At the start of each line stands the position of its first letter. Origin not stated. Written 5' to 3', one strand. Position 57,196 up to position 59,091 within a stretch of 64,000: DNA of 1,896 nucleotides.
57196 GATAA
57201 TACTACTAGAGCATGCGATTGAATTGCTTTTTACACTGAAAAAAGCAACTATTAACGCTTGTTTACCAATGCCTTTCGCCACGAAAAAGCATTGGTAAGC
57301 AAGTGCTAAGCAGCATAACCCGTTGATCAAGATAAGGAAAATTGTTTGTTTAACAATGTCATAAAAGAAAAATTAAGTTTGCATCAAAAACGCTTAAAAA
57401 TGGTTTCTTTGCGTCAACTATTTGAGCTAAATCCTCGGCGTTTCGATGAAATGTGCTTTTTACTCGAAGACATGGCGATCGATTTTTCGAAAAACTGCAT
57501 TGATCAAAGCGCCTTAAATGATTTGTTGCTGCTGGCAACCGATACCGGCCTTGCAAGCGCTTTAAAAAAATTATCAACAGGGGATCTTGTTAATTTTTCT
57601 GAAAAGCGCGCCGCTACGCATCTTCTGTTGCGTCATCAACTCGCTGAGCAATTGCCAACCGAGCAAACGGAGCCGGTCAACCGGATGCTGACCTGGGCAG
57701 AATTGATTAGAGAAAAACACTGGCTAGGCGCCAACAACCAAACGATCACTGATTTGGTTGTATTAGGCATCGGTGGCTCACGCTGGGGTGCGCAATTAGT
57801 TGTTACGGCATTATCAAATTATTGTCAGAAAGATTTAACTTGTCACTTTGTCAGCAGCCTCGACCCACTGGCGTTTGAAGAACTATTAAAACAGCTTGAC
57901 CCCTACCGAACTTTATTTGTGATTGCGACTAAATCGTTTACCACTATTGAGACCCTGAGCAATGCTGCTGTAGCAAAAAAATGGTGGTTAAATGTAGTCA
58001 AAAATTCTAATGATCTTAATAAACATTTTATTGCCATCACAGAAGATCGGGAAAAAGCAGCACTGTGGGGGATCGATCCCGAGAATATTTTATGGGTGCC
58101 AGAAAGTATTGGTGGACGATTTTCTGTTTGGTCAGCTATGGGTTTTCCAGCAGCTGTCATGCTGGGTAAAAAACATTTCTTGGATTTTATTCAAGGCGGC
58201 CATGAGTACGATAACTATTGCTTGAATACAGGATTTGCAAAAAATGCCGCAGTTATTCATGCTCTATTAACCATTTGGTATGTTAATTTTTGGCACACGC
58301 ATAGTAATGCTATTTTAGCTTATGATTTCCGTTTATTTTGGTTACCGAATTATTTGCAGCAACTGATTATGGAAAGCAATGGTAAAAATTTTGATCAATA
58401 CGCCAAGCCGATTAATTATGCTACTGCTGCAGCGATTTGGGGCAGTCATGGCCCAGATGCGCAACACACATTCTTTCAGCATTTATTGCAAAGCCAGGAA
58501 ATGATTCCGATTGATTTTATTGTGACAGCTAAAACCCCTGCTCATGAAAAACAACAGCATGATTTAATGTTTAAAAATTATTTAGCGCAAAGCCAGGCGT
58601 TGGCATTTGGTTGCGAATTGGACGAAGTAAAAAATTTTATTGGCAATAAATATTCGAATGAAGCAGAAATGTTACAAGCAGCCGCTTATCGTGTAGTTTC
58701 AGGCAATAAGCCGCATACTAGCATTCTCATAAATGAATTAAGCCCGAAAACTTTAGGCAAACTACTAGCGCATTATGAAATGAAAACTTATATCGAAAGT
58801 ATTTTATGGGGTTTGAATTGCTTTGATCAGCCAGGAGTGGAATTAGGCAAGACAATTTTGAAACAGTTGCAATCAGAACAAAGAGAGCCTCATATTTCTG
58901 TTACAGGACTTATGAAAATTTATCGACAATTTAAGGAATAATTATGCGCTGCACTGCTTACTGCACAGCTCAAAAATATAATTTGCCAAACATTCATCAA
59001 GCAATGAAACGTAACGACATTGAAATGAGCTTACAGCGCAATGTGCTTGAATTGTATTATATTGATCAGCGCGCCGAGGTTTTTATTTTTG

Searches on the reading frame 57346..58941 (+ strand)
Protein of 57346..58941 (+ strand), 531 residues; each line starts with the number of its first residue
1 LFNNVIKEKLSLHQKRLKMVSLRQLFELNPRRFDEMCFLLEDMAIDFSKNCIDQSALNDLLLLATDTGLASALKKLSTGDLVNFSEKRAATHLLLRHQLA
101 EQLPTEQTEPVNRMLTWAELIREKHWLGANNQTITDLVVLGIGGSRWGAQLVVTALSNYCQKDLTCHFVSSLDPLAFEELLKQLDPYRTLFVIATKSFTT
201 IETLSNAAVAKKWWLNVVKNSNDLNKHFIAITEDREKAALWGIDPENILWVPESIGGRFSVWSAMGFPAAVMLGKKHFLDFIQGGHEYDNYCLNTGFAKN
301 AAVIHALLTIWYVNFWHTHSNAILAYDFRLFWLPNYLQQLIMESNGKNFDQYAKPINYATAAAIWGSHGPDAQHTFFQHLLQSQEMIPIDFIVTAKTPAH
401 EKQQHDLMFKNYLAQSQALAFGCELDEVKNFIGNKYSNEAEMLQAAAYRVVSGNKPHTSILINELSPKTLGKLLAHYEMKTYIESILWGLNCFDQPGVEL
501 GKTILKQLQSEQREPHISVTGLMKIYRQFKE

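Call 31: search_protein_families(library=ncbifam, proteins=[window:57346-58941:+], max_evalue=1e-10)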
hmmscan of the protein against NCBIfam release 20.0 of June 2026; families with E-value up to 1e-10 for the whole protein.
window:57346-58941:+ (531 aa): 7 families
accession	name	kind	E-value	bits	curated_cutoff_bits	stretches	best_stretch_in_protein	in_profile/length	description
NF001211.0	PRK00179.1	equivalog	4.3e-164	546.9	492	1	8-528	13-541/544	glucose-6-phosphate isomerase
NF010695.0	PRK14095.1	equivalog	3.5e-94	316.3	703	1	12-514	16-519/536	glucose-6-phosphate isomerase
NF010696.0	PRK14096.1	equivalog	4.5e-49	167.3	671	1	42-406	21-385/528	glucose-6-phosphate isomerase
NF003016.0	PRK03868.1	equivalog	4.8e-43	147.5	487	1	119-508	43-406/410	glucose-6-phosphate isomerase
NF010697.0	PRK14097.1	equivalog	1.9e-28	99.2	443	1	130-508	69-432/448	glucose-6-phosphate isomerase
NF040629.1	PGI_Meth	equivalog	2.9e-26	92.6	350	1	133-504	60-394/396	glucose-6-phosphate isomerase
NF007080.0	PRK09533.1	equivalog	2.4e-21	75.3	712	1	130-348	452-667/949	bifunctional transaldolase/phosoglucose isomerase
